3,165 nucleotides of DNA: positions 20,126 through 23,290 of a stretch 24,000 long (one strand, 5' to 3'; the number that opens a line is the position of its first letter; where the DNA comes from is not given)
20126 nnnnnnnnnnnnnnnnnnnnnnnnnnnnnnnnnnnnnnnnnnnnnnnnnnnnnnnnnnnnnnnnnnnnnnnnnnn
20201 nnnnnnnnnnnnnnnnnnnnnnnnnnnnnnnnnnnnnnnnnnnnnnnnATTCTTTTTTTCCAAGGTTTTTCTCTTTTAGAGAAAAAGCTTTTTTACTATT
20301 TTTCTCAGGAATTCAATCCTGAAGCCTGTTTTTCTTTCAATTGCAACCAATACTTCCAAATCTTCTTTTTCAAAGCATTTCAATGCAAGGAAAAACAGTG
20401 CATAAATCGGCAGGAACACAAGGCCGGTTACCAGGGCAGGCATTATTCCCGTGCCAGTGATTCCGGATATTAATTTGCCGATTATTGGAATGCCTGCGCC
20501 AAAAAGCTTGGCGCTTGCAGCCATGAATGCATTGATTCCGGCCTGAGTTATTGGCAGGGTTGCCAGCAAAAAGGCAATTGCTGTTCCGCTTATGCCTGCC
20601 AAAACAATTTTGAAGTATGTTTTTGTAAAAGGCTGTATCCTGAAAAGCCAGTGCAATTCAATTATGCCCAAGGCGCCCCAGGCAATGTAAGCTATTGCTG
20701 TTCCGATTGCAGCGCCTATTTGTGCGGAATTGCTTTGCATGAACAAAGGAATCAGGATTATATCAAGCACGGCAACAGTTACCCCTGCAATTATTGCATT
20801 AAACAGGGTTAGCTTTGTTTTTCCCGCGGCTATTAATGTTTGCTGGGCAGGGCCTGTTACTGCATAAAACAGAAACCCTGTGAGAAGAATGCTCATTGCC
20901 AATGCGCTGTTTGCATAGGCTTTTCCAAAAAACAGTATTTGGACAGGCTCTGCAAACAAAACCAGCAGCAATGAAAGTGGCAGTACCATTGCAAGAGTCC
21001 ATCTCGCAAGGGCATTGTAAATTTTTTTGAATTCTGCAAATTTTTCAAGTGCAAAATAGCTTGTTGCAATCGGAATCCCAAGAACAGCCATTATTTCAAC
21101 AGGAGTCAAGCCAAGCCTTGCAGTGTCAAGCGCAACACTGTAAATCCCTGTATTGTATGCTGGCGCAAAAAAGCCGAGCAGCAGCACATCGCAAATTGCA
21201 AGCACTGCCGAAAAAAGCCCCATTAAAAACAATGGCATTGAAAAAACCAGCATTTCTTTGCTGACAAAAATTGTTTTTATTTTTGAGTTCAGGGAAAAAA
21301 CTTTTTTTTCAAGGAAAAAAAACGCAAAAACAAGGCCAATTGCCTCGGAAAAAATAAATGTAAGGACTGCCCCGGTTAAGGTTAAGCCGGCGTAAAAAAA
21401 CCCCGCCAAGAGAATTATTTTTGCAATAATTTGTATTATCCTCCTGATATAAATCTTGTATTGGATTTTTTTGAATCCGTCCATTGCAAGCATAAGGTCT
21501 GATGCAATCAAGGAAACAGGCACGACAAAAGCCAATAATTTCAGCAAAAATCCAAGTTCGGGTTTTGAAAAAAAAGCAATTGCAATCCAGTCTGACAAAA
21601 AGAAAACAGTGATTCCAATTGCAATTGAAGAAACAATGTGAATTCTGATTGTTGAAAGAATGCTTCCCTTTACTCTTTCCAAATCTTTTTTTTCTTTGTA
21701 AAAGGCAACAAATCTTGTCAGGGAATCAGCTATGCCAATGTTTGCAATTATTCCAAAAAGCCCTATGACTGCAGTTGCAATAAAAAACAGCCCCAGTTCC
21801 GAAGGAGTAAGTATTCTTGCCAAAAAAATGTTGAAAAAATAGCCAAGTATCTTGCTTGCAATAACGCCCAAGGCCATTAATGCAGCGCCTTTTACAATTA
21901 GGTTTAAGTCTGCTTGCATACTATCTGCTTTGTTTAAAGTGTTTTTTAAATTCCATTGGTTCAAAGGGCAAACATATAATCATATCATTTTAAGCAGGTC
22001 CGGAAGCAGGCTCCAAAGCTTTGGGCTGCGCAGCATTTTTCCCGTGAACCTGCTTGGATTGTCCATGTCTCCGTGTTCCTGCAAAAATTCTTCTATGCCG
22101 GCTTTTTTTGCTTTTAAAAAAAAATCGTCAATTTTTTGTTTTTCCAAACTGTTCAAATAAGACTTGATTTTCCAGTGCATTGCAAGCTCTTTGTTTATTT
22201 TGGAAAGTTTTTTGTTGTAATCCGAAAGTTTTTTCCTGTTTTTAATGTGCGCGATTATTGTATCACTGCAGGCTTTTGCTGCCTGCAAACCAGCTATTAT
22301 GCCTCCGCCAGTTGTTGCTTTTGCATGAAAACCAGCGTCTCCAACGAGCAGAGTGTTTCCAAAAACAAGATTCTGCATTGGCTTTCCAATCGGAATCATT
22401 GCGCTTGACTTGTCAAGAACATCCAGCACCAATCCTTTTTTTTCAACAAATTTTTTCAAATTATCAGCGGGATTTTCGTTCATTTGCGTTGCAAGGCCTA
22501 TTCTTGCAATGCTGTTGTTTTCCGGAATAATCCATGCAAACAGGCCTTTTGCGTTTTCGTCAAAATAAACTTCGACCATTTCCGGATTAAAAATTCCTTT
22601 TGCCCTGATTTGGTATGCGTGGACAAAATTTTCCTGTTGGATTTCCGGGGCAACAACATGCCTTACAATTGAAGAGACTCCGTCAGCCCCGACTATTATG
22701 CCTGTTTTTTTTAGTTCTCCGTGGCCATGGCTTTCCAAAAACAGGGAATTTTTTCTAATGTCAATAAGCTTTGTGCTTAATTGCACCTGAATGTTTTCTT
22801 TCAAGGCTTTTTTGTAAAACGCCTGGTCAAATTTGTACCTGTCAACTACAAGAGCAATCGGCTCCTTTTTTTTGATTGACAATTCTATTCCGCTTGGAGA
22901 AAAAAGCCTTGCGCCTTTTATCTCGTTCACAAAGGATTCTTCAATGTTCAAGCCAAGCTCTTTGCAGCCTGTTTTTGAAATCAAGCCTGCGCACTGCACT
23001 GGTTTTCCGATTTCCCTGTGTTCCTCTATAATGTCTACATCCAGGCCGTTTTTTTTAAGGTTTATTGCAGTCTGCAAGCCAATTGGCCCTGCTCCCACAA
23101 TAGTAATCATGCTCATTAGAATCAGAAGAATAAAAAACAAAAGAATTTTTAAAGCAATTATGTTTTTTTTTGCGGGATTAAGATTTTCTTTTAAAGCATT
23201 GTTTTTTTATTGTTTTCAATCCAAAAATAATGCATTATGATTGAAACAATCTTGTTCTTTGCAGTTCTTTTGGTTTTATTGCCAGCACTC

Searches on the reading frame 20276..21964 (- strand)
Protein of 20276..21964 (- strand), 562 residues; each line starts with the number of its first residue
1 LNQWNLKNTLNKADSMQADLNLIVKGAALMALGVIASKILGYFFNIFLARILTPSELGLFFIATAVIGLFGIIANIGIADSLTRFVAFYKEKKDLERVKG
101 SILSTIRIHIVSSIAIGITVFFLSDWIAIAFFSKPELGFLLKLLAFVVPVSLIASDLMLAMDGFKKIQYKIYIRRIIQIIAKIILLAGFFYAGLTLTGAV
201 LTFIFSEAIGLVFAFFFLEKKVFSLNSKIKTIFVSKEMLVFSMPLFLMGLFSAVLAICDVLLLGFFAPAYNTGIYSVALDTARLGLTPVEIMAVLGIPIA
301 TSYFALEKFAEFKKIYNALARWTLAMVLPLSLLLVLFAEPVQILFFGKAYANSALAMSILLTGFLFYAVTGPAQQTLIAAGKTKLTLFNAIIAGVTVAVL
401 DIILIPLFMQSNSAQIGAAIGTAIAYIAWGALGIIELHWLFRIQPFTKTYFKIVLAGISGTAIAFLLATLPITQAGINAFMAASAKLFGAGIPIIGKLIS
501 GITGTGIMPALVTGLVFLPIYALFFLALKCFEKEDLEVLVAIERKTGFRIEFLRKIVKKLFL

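Call 7: search_protein_families(library=pfam, proteins=[window:20276-21964:-], max_evalue=0.01)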
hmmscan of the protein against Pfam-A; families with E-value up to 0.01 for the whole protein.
window:20276-21964:- (562 aa): 2 families
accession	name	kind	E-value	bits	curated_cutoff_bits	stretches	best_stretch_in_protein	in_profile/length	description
PF01943.22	Polysacc_synt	-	1e-26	94.4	28.2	1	23-283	1-252/274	Polysaccharide biosynthesis protein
PF13440.11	Polysacc_synt_3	-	4.2e-18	66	23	1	48-353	2-291/293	Polysaccharide biosynthesis protein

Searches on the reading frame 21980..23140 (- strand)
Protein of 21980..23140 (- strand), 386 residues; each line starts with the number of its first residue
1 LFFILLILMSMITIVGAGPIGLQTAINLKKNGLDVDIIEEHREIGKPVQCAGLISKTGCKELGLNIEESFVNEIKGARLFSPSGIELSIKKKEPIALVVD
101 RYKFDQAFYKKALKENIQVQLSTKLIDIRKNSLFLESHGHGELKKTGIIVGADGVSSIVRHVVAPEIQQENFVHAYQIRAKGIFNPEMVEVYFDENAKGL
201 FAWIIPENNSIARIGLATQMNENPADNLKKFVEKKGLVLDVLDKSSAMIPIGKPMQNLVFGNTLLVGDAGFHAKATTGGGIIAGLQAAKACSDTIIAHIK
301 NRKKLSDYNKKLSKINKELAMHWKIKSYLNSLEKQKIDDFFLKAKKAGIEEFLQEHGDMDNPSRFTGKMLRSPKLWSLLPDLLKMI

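Call 7: search_protein_families(library=pfam, proteins=[window:21980-23140:-], max_evalue=0.01)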
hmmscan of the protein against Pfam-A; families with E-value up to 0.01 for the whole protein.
window:21980-23140:- (386 aa): 11 families
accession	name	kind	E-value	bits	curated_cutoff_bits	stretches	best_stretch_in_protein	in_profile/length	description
PF01494.25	FAD_binding_3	-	1.7e-09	37.8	22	1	12-316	4-342/349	FAD binding domain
PF13738.12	Pyr_redox_3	-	8.2e-06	25.7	30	1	14-45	2-33/305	Pyridine nucleotide-disulphide oxidoreductase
PF03486.20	HI0933_like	-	8.8e-06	25.8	50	1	12-52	3-43/244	HI0933-like protein Rossmann domain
PF01266.30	DAO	-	1.1e-05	25.5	27.9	1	12-45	2-35/353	FAD dependent oxidoreductase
PF13450.12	NAD_binding_8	-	1.9e-05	25.3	21.9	1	14-45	1-32/68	NAD(P)-binding Rossmann-like domain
PF00070.33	Pyr_redox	-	2e-05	25.4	22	1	12-45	2-35/82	Pyridine nucleotide-disulphide oxidoreductase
PF05834.18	Lycopene_cycl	-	3.9e-05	23.3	23.4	0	228-376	221-364/380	Lycopene cyclase protein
PF22578.2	GGR_cat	-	4e-05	23.8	27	1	178-235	8-71/88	Geranylgeranyl reductase catalytic domain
PF07992.20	Pyr_redox_2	-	9.5e-05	22.4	26.1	1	12-45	145-178/291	Pyridine nucleotide-disulphide oxidoreductase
PF01946.23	Thi4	-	0.0013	18.4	26.2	1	9-46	17-55/235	Thi4 family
PF12831.13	FAD_oxidored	-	0.0033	17.2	27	0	12-131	2-117/416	FAD dependent oxidoreductase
